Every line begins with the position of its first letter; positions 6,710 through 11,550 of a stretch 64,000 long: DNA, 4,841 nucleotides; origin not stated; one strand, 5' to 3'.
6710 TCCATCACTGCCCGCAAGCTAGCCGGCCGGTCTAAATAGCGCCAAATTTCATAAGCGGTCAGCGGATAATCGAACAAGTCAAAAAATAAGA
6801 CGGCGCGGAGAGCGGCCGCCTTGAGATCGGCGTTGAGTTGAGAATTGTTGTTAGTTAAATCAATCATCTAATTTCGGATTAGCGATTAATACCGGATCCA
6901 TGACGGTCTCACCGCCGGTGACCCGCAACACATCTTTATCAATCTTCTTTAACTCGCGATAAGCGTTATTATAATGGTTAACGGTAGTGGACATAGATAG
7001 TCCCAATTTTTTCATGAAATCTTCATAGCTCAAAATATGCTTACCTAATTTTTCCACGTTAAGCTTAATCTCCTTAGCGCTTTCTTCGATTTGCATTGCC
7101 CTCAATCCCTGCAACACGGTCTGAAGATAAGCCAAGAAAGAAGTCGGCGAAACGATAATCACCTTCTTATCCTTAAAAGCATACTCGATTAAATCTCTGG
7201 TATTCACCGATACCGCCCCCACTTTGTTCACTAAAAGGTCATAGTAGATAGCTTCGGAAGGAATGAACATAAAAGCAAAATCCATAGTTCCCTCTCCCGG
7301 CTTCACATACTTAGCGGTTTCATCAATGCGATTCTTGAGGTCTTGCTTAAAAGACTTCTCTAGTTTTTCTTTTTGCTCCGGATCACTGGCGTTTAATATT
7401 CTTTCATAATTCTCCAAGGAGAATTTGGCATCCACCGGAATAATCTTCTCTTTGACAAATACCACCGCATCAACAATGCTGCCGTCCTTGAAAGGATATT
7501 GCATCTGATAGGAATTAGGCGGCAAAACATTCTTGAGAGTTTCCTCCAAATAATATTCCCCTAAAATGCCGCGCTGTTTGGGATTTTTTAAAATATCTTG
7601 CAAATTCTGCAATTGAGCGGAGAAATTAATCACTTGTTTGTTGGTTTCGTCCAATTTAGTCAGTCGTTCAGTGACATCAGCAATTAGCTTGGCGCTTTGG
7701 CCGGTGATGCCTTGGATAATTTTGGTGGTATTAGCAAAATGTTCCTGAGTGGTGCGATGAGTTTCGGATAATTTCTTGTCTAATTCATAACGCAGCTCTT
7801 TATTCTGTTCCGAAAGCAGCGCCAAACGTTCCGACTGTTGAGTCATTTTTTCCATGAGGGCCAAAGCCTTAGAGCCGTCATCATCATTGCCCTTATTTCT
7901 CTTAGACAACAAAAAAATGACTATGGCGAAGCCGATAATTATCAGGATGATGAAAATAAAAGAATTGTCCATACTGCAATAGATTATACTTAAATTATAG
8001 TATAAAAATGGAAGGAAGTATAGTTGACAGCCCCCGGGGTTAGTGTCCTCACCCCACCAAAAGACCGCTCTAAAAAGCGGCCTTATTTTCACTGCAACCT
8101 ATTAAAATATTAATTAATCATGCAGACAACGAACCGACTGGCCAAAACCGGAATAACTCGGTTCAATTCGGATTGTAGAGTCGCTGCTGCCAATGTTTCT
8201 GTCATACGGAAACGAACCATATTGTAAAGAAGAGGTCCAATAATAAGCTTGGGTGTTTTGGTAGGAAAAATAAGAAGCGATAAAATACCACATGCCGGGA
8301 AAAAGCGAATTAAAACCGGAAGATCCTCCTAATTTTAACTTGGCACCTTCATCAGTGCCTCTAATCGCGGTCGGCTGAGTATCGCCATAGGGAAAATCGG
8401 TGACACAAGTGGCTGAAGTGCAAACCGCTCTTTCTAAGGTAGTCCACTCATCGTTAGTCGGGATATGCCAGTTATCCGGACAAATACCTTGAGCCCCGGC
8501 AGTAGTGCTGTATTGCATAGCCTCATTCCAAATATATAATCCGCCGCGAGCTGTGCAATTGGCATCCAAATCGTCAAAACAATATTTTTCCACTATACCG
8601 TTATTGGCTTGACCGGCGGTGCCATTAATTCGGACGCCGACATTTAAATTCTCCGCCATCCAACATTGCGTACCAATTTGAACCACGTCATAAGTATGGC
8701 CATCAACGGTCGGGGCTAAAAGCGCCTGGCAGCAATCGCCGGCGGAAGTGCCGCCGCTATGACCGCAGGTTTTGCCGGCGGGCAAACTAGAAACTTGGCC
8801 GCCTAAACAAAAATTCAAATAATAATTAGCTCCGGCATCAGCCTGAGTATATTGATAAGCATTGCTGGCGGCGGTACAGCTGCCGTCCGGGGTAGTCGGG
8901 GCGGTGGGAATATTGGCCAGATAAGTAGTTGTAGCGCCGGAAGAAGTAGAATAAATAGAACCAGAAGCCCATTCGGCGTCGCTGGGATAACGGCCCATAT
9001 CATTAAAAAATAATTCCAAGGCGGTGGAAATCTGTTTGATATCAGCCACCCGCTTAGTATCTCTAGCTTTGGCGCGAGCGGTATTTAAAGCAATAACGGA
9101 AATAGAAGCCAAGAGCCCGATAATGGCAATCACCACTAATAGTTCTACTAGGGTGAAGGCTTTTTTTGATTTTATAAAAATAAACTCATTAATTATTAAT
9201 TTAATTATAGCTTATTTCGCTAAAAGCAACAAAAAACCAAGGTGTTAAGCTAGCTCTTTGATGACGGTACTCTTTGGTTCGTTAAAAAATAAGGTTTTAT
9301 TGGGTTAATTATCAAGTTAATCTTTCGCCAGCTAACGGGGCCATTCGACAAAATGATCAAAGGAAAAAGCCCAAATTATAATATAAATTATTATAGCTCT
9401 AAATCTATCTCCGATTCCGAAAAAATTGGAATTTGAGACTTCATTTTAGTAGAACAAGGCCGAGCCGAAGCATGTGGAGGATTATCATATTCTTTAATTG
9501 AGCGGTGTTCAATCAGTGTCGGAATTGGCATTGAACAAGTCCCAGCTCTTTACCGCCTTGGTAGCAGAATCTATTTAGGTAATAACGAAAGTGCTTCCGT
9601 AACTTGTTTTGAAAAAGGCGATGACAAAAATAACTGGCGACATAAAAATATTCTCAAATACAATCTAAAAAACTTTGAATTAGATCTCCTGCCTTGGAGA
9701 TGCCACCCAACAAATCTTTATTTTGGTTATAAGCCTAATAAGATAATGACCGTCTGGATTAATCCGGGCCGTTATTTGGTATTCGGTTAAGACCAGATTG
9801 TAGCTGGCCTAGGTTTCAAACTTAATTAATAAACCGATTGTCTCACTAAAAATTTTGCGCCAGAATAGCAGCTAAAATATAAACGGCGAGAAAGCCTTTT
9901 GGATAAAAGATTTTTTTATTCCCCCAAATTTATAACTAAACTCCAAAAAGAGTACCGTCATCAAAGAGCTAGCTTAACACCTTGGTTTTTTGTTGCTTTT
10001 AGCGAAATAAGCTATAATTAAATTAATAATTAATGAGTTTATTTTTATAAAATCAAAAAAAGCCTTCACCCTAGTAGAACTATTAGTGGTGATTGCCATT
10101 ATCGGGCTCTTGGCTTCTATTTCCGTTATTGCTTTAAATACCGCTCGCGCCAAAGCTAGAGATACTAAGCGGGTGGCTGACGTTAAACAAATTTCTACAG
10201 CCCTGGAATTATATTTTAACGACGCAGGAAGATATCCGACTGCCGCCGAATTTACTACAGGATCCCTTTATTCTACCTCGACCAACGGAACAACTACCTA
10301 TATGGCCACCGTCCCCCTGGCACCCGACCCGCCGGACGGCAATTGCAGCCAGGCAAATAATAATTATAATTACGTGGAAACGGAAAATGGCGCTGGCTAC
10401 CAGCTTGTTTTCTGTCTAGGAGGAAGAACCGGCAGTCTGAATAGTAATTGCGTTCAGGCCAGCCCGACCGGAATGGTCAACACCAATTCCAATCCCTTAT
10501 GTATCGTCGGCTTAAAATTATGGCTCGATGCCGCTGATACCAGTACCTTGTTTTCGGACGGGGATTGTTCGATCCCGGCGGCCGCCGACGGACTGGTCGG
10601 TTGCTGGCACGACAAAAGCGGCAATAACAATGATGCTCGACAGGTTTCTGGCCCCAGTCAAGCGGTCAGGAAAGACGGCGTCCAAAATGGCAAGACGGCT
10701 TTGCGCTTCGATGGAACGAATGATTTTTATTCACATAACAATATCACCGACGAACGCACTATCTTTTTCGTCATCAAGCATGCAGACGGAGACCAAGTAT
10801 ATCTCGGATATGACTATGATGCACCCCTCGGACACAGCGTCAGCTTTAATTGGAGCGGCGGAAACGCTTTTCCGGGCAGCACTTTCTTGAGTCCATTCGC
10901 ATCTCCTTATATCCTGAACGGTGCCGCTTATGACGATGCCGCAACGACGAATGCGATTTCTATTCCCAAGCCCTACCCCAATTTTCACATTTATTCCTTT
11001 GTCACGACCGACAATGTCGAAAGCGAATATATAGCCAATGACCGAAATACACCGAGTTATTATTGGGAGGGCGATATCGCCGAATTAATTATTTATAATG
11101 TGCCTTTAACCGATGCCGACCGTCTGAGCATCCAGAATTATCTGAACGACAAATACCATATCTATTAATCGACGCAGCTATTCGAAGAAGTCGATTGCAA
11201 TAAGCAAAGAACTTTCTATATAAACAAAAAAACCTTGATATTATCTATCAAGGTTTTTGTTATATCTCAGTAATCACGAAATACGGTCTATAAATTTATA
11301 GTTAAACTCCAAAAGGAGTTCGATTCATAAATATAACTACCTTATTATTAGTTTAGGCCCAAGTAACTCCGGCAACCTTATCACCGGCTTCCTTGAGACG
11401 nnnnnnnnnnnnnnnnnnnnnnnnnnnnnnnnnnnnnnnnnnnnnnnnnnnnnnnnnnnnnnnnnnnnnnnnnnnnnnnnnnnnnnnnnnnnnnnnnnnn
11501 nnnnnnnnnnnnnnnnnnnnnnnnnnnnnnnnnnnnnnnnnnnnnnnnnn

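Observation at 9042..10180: Perfect 234-bp inverted repeat fuses the 5' ends of two divergent pilin genes around a 671-bp non-coding core (candidate recombinational switch)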

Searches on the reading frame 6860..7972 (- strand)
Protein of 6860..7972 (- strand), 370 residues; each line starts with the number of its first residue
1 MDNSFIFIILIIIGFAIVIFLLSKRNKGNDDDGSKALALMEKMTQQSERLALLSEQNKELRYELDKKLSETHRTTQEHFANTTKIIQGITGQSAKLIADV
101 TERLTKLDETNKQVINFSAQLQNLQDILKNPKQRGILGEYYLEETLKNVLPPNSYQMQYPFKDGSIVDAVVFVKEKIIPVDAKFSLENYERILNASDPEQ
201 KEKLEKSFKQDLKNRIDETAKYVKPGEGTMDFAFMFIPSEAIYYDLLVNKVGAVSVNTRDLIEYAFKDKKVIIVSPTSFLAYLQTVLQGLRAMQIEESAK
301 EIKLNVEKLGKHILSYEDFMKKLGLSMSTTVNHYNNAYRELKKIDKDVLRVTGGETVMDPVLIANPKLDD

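Call 14: find_encoding_contigs(protein=window:6860-7972:-, flank=5000, max_places=10)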
Protein window:6860-7972:- (370 aa): 11 contigs read that carry it; 6 places shown.
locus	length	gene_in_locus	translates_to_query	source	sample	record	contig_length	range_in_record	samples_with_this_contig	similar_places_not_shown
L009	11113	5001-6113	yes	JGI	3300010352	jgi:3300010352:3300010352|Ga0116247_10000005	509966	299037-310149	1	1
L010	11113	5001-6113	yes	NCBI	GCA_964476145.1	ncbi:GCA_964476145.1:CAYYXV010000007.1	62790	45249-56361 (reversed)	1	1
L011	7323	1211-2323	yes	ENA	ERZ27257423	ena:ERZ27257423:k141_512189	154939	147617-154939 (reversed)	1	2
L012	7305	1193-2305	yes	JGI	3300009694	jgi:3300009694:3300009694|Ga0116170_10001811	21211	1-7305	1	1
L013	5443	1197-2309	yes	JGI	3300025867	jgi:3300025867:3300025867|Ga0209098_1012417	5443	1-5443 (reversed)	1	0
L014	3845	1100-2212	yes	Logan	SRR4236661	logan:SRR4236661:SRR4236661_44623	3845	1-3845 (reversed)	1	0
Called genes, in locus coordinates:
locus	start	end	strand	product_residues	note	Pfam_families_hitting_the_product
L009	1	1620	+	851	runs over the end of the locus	PF00521:DNA_topoisoIV, PF03989:DNA_gyraseA_C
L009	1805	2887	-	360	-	-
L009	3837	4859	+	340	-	PF09603:Fib_succ_major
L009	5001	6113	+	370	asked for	PF02646:RmuC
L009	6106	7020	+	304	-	-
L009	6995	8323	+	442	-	PF04932:Wzy_C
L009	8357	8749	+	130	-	-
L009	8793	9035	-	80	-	-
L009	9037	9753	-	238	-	PF20582:UPF0758_N, PF04002:RadC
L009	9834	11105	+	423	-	PF00675:Peptidase_M16, PF05193:Peptidase_M16_C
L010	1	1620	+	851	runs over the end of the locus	PF00521:DNA_topoisoIV, PF03989:DNA_gyraseA_C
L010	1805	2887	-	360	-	-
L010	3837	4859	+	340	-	PF09603:Fib_succ_major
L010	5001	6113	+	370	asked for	PF02646:RmuC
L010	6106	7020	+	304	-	-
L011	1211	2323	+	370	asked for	PF02646:RmuC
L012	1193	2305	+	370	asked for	PF02646:RmuC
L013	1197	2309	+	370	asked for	PF02646:RmuC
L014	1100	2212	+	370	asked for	PF02646:RmuC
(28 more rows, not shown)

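Call 17: find_related_loci(query=window:6860-7972:-, collection=genome_contigs, flank=8000)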
Query window:6860-7972:- (370 aa) in genome_contigs; peptide patterns used: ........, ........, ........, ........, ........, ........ (x = any residue, [..] = any of these).
600 stretches matched a pattern (row limit reached: there are more); 581 encode a relative of the query (tblastn E <= 1e-3); the best 80 are kept; 80 distinct loci.
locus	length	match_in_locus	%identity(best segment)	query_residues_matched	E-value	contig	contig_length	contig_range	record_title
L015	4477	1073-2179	88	1-370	0e+0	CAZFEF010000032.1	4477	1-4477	MAG TPA_asm: uncultured Gammaproteobacteria bacterium isolate SRP192927_co9_427 genome assembly, contig: NODE_23392_leng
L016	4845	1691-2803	74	1-369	0e+0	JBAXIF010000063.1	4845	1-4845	MAG: Candidatus Falkowbacteria bacterium isolate ELA342 MAG342_63, whole genome shotgun sequence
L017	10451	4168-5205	75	17-370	0e+0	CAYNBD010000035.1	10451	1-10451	MAG TPA_asm: uncultured Gammaproteobacteria bacterium isolate binchicken_co129_838 genome assembly, contig: NODE_20232_l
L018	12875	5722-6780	75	6-367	0e+0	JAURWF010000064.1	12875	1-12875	MAG: bacterium isolate E10_concoct.bin.1_sub E10_k141_308584, whole genome shotgun sequence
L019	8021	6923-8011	73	6-369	9e-180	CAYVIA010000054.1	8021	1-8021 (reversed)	MAG TPA_asm: uncultured Gammaproteobacteria bacterium isolate binchicken_co129_792 genome assembly, contig: NODE_29724_l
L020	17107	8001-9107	74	1-367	2e-179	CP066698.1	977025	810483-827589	MAG: Candidatus Falkowbacteria bacterium isolate NC_groundwater_1683_Pr3_B-0.1um_40_26 chromosome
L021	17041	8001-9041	75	14-369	4e-179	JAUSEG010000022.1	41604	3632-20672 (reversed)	MAG: bacterium isolate E14_maxbin.173 E14_k141_304340, whole genome shotgun sequence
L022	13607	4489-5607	73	1-367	3e-179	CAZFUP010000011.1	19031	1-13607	MAG TPA_asm: uncultured Gammaproteobacteria bacterium isolate SRP239243_co1_442 genome assembly, contig: NODE_4657_lengt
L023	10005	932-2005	72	4-370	3e-178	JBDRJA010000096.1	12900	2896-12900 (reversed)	MAG: Patescibacteria group bacterium isolate MEGAHIT-group-1.615 k141_9299194, whole genome shotgun sequence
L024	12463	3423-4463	77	16-369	3e-177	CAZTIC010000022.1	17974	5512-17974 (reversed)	MAG TPA_asm: uncultured Gammaproteobacteria bacterium isolate SRP191223_co1_14 genome assembly, contig: NODE_3034_length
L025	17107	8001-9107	75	5-367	9e-177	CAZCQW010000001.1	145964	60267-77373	MAG TPA_asm: uncultured Gammaproteobacteria bacterium isolate SRP285395_co1_539 genome assembly, contig: NODE_75_length_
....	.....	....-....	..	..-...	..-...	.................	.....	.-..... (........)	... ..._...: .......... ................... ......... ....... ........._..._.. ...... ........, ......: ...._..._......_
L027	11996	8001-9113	71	1-367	1e-175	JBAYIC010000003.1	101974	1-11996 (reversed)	MAG: Patescibacteria group bacterium isolate SO_2016_GW1_19 scaffold00463_OW334_2016, whole genome shotgun sequence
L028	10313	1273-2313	73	20-369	2e-174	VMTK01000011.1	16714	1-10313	MAG: Candidatus Falkowbacteria bacterium isolate S3_17 k141_18452, whole genome shotgun sequence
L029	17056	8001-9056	73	17-369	2e-174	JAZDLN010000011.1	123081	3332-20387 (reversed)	MAG: Candidatus Falkowbacteria bacterium isolate MEGAHIT-group-0.601 k141_11797556, whole genome shotgun sequence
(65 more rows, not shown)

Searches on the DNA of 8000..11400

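Call 9: search_rna_families(source=window, start=8000, end=11400, threshold=evalue, max_evalue=1)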
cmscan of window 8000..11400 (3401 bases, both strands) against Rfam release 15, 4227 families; matches with E-value up to 1: 1.
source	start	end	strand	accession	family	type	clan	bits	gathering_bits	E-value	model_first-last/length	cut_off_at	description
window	8002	8118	-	RF01770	rimP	Cis-reg; leader;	-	27.1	47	0.17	1-102/102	no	Gammaprotebacteria rimP leader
